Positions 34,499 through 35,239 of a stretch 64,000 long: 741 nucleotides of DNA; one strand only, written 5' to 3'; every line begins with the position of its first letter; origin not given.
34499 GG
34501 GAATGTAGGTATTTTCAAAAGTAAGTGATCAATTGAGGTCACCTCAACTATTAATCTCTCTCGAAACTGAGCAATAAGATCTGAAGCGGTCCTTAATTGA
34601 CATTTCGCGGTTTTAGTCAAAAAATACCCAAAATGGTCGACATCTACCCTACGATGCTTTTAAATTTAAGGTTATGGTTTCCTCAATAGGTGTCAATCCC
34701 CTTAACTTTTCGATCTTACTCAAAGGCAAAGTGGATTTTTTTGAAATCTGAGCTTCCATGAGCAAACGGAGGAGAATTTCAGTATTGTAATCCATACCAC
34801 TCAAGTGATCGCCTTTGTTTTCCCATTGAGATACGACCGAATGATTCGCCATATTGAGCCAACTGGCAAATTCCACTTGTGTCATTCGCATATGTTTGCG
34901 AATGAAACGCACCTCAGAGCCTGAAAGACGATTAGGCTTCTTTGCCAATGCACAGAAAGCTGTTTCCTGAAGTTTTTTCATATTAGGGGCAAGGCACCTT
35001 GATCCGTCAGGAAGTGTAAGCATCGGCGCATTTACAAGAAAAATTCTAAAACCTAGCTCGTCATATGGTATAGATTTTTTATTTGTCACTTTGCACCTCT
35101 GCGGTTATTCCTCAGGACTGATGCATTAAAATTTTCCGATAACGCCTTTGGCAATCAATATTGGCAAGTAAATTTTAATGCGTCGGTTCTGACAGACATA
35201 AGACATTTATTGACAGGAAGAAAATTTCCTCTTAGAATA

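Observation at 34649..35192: Orphan MqsA/XRE-like regulator with an upstream 23-bp inverted-repeat pair; a half-site is reused upstream of the HicB-like gene at 7.9 kb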

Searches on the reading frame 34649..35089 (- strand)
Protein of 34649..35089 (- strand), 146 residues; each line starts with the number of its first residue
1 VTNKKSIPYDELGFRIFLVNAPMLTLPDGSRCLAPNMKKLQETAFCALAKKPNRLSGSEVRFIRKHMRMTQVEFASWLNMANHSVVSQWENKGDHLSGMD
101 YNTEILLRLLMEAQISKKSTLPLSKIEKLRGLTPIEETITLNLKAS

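Call 8: search_protein_families(library=pfam, proteins=[window:34649-35089:-], max_evalue=0.1)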
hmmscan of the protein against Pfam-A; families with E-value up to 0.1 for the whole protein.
window:34649-35089:- (146 aa): 0 families

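Call 9: search_protein_families(library=ncbifam, proteins=[window:34649-35089:-], max_evalue=0.1)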
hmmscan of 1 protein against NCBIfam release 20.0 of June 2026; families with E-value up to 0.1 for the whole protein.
window:34649-35089:- (146 aa): 4 families
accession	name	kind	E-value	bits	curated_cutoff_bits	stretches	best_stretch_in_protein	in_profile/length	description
TIGR03830.1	CxxCG_CxxCG_HTH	subfamily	1.3e-07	31.4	61.8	1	35-93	45-102/127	type II TA system antitoxin MqsA family protein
NF007257.0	PRK09706.1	subfamily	0.0069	16.2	101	1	54-95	4-44/135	transcriptional repressor DicA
NF041575.1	antitoxPezA_Strep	equivalog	0.052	13.5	290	1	57-97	3-42/158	type II toxin-antitoxin system antitoxin PezA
NF041265.1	NadS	equivalog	0.088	13.1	60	0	58-93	33-67/94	NadS family protein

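Call 20: find_encoding_contigs(protein=window:34649-35089:-, flank=10000, max_places=6)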
Protein window:34649-35089:- (146 aa): 1 contig read that carries it; 1 place shown.
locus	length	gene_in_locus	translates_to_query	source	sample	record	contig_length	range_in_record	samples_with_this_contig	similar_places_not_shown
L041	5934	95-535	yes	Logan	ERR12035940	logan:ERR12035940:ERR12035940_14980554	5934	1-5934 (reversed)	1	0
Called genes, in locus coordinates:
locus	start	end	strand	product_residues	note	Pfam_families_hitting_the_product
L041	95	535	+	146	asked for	-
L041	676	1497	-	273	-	-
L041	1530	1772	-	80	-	PF10387:DUF2442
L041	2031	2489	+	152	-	-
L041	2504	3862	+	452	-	PF01145:Band_7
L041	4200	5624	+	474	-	PF01637:ATPase_2, PF13191:AAA_16 (weak), PF13173:AAA_14 (weak), PF13401:AAA_22 (faint)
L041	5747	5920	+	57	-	PF00239:Resolvase (weak)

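Call 23: find_homologous_proteins(query=window:34649-35089:-, max_evalue=0.001)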
Query window:34649-35089:- (146 aa): 124 proteins with E <= 0.001 among 146 candidates; the best 120 are listed.
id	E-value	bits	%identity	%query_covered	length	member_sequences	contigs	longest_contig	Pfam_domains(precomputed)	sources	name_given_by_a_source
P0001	2.3e-90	318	100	100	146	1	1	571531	-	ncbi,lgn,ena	-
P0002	2.8e-76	272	86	99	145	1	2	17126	-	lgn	-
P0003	9.0e-76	270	88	100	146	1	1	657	-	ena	-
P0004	1.3e-75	270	87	99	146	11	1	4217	-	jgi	jgi:DNA-binding transcriptional regulator YiaG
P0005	7.3e-75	267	86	100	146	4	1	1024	-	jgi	jgi:DNA-binding transcriptional regulator YiaG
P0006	1.5e-74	266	85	97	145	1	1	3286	-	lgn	-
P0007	1.7e-74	266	86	100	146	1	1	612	-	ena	-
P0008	1.8e-74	266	85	99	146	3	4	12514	-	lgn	-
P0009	5.8e-74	264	85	98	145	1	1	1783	-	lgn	-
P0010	7.5e-74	264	85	100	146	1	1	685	-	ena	-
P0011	2.2e-73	263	84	100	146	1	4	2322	-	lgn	-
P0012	6.7e-73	261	83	99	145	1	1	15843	-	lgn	-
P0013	1.9e-72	260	85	97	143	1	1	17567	-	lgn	-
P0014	4.8e-72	258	81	100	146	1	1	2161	-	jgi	jgi:DNA-binding transcriptional regulator YiaG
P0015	1.3e-70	254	81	98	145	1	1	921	-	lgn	-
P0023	7.3e-56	206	67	99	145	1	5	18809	-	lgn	-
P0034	2.7e-44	168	56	97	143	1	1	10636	-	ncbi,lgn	ncbi:MAG: hypothetical protein V4591_06000 [Bdellovibrionota bacterium]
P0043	1.6e-31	127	62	71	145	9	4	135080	-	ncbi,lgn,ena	-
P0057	1.3e-29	121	52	88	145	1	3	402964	-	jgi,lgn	jgi:DNA-binding transcriptional regulator YiaG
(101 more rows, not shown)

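Call 24: find_encoding_contigs(protein=P0002, flank=4000, max_places=3)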
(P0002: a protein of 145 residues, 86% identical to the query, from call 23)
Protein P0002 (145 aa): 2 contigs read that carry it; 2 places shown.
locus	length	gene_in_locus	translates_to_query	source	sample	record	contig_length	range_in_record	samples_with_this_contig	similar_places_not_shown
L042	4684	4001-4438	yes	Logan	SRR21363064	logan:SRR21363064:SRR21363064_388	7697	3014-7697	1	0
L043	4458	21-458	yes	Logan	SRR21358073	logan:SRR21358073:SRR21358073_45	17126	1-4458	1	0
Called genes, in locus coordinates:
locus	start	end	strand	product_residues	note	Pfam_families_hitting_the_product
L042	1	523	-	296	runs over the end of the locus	PF04392:ABC_sub_bind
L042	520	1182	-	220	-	PF01177:Asp_Glu_race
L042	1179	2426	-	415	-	-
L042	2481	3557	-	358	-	PF00144:Beta-lactamase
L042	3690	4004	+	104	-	PF14076:DUF4258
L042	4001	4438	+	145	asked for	-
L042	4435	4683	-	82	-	?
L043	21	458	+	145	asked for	-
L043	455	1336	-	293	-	PF01697:Glyco_transf_92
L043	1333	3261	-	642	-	PF00580:UvrD-helicase, PF13245:AAA_19, PF13604:AAA_30 (weak), PF13361:UvrD_C, PF13538:UvrD_C_2 (weak)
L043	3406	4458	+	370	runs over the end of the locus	-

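Call 25: find_encoding_contigs(protein=P0012, flank=4000, max_places=3)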
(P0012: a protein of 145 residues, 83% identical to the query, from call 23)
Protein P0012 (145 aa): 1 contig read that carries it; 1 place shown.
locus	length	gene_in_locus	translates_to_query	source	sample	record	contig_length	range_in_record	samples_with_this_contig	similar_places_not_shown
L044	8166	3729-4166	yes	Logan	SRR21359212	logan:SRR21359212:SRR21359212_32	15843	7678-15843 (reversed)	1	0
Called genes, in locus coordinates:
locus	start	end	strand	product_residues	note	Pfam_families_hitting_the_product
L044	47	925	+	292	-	PF01218:Coprogen_oxidas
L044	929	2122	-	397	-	-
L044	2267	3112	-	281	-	PF02353:CMAS, PF01135:PCMT (weak), PF01209:Ubie_methyltran, PF13489:Methyltransf_23, PF13847:Methyltransf_31, PF08241:Methyltransf_11, PF08242:Methyltransf_12, PF13649:Methyltransf_25, +3 more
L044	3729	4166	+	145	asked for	-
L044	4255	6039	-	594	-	PF00254:FKBP_C (weak)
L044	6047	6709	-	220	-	PF05991:NYN_YacP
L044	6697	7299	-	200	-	PF01725:Ham1p_like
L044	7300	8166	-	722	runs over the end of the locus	PF27167:HTH_GRAD, PF03449:GreA_GreB_N, PF01272:GreA_GreB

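Call 26: find_encoding_contigs(protein=P0013, flank=4000, max_places=3)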
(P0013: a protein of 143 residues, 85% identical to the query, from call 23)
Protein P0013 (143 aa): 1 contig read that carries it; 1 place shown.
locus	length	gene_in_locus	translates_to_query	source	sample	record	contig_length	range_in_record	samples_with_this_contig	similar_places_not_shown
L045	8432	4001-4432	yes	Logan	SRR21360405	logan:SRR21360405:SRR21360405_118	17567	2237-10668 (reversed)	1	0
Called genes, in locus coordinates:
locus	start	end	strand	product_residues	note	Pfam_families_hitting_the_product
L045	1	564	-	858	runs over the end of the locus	PF00128:Alpha-amylase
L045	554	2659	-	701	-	PF02922:CBM_48, PF00128:Alpha-amylase, PF21331:Isoamylase_C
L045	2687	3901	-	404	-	PF01490:Aa_trans (weak), PF03222:Trp_Tyr_perm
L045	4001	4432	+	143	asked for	-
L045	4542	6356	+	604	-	-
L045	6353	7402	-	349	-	PF05150:Legionella_OMP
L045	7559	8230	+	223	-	PF01435:Peptidase_M48 (weak)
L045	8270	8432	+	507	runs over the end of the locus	PF02749:QRPTase_N (faint), PF17767:NAPRTase_N, PF04095:NAPRTase (weak), PF17956:NAPRTase_C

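Call 43: list_cluster_members(proteins=[P0001])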
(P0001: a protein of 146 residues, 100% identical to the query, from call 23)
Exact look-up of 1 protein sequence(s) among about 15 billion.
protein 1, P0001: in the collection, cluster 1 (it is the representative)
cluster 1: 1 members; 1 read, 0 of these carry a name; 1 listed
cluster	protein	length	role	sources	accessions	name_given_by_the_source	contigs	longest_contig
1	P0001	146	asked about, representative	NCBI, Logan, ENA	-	-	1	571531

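Call 46: find_encoding_contigs(protein=P0043, flank=2500, max_places=4)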
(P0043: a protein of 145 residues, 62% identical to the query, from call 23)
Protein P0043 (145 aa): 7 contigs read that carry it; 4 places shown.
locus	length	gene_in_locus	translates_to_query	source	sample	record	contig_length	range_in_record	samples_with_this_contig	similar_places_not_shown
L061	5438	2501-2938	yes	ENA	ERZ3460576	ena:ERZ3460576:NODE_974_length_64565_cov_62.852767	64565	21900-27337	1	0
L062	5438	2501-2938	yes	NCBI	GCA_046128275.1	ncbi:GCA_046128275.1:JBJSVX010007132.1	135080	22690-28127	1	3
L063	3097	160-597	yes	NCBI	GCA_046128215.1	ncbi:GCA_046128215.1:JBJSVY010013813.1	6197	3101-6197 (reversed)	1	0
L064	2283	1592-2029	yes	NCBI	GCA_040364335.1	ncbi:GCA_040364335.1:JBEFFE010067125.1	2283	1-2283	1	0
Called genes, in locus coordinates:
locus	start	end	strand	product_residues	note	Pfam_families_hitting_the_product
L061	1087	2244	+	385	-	PF00438:S-AdoMet_synt_N, PF02772:S-AdoMet_synt_M, PF02773:S-AdoMet_synt_C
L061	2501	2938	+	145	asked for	-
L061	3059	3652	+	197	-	PF13338:AbiEi_4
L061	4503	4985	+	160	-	-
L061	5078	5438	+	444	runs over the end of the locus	PF04326:SLFN_AlbA_2, PF13749:HATPase_c_4, PF13730:HTH_36 (weak)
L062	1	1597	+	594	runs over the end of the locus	PF00200:Disintegrin (weak), PF01344:Kelch_1, PF24681:Kelch_KLHDC2_KLHL20_DRC7, PF24981:Beta-prop_ATRN-LZTR1, PF13415:Beta-prop_FBX42, PF13964:Beta-prop_Calicin, PF25210:Kelch_FKB95, PF01344:Kelch_1, +4 more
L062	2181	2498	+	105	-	PF14076:DUF4258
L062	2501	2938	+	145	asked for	-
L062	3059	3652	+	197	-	PF13338:AbiEi_4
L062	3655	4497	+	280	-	PF08843:AbiEii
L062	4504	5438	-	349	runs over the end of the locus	PF01370:Epimerase, PF13460:NAD_binding_10 (weak)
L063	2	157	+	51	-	?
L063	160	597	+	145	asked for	-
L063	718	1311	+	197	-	PF13338:AbiEi_4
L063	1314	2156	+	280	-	PF08843:AbiEii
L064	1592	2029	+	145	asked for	-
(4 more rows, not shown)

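Call 47: find_encoding_contigs(protein=P0057, flank=2500, max_places=3)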
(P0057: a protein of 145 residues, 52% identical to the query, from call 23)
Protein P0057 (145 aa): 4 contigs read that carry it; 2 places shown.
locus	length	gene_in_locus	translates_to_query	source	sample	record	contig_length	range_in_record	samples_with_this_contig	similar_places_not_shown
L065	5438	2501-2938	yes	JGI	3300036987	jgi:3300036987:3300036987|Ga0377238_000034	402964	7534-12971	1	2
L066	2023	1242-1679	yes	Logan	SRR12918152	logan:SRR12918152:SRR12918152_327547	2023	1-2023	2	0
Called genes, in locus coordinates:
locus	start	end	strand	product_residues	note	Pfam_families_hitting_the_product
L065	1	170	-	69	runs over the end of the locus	-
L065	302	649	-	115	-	PF01381:HTH_3, PF13560:HTH_31 (weak)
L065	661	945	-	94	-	PF13744:HTH_37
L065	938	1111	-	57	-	PF04014:MazE_antitoxin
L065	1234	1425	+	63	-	-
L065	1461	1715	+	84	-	PF02604:PhdYeFM_antitox (weak)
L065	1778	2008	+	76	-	PF01381:HTH_3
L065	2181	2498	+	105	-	PF14076:DUF4258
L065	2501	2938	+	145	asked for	-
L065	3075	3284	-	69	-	-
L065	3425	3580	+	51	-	-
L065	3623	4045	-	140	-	PF01850:PIN (weak), PF13470:PIN_3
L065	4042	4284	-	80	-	PF19891:DUF6364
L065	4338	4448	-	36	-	-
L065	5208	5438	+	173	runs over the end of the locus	-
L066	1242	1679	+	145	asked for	-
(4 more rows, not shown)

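Call 48: find_encoding_contigs(protein=P0023, flank=2500, max_places=4)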
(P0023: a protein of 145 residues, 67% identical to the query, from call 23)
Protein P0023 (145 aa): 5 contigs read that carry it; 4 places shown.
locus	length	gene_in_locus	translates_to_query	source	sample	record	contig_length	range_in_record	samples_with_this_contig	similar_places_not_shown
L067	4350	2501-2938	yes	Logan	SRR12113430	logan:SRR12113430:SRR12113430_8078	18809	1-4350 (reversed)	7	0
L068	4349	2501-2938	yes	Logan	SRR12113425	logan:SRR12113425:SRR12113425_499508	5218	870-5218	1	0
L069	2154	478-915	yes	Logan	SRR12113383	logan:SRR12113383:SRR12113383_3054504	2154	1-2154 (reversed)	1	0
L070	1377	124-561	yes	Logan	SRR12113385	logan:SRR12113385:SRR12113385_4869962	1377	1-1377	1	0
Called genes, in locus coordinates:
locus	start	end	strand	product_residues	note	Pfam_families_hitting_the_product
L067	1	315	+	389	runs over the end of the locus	PF01385:OrfB_IS605 (weak), PF07282:Cas12f1-like_TNB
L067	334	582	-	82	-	-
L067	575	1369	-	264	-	-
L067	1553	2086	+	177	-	-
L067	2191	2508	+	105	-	PF14076:DUF4258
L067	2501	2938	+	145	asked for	-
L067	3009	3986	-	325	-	PF02899:Phage_int_SAM_1, PF00589:Phage_integrase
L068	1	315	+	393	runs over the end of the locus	?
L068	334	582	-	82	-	-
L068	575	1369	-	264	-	-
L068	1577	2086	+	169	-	-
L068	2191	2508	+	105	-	PF14076:DUF4258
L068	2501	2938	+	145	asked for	-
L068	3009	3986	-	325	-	PF02899:Phage_int_SAM_1, PF00589:Phage_integrase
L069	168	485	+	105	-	PF14076:DUF4258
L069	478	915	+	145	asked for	-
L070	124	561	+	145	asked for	-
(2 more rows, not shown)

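Call 49: find_encoding_contigs(protein=P0034, flank=2500, max_places=3)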
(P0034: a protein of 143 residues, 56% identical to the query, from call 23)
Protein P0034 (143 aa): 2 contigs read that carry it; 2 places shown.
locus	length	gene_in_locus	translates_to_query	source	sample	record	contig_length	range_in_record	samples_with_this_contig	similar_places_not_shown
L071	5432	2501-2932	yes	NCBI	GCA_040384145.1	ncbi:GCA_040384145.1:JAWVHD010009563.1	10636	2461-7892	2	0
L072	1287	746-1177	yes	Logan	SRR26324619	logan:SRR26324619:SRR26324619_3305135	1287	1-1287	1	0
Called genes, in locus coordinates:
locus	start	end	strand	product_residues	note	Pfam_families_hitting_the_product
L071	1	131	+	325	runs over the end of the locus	PF02779:Transket_pyr, PF02780:Transketolase_C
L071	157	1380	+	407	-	PF00364:Biotin_lipoyl, PF02817:E3_binding, PF00198:2-oxoacid_dh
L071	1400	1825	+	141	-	PF08780:NTase_sub_bind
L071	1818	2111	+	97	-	PF22600:MTPAP-like_central (weak), PF01909:NTP_transf_2, PF18765:Polbeta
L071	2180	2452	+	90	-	PF14076:DUF4258 (weak)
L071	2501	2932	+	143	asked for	-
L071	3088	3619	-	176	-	PF13277:YmdB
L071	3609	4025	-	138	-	-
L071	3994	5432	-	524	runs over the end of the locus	PF12072:RNase_Y_N, PF00013:KH_1, PF22891:KH_PNO1_2nd (weak), PF01966:HD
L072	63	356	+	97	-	PF22600:MTPAP-like_central (weak), PF01909:NTP_transf_2, PF18765:Polbeta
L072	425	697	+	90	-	PF14076:DUF4258 (weak)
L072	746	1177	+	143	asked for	-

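Call 53: search_solved_structures(query=A1, max_evalue=1, show_alignments=2)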
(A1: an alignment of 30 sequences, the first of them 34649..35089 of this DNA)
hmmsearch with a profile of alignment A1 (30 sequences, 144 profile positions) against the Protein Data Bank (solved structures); distinct sequences matched with E-value up to 1: 17.
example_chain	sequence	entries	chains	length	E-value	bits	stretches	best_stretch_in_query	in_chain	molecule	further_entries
2r1j_L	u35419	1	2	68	2.2e-05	27.5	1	49-94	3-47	Repressor protein C2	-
3jxb_C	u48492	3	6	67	2.5e-05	27.3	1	49-94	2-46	Repressor protein C2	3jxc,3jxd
1adr_A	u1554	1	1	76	2.8e-05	27.2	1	49-94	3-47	P22 C2 REPRESSOR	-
9eho_II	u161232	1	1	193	0.056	16.5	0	5-58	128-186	40S ribosomal protein S7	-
4yy2_A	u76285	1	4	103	0.057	16.4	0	98-138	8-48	dTor_3x33L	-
4yy5_A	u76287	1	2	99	0.069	16.2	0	99-139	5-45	dTor_3x33L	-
6zvj_s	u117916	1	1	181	0.43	13.6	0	28-60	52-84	40S ribosomal protein S7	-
6gz3_BH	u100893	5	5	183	0.44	13.6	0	28-60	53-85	40S ribosomal protein S7 | ribosomal protein eS7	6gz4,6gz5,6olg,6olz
7tql_H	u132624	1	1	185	0.45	13.5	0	28-60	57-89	40S ribosomal protein S7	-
6qzp_SH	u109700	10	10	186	0.5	13.4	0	28-60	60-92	40S ribosomal protein S7 | Small ribosomal subunit protein eS7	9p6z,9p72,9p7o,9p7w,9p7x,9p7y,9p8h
6zn5_H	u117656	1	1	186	0.5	13.4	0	28-60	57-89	40S ribosomal protein S7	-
11hg_S7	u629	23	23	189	0.52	13.3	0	28-60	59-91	Small ribosomal subunit protein eS7 | 40S ribosomal protein S7 | eS7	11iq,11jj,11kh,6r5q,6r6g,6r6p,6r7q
5k0y_X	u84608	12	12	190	0.53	13.3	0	28-60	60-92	ribosomal protein eS7 | 40S ribosomal protein S7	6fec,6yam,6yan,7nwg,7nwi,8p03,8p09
7nwh_HH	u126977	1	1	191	0.54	13.3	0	28-60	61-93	S7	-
3jag_HH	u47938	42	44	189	0.54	13.3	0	28-60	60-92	eS7 | Ribosomal protein eS7 | 40S ribosomal protein S7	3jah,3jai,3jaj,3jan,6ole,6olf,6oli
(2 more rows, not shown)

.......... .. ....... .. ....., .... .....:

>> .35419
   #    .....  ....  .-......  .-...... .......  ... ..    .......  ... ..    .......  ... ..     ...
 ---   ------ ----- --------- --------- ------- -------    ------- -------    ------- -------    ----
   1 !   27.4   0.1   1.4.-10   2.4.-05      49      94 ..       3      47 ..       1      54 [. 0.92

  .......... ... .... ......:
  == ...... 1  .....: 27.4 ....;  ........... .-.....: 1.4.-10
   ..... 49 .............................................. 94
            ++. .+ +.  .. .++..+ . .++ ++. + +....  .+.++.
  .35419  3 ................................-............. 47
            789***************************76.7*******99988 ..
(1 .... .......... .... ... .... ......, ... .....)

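Call 59: predict_structure(alignment_id=A1)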
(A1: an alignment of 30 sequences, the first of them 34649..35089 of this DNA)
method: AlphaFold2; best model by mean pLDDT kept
length: 146 residues; sequences in the alignment: 30
mean_pLDDT: 91.1   pTM: 0.85
mean pLDDT of the five models: 91.1, 90.6, 90.2, 90.2, 88.8
residues with pLDDT >= 90: 108; 70-90: 32; 50-70: 3; < 50: 3
segments of 3 or more residues with pLDDT < 50: none
pLDDT, mean of each block of 10 residues (from residue 1): 75 94 91 92 96 96 97 93 90 95 94 91 88 92 73
secondary structure, 60 per line:
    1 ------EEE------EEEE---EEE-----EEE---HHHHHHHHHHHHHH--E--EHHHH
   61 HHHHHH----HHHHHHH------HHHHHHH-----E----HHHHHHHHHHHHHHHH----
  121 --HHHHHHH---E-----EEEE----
elements in order: E7-9 E16-19 E23-25 E31-33 H37-50 H57-66 H71-77 H84-90 H101-116 H123-129 E139-142
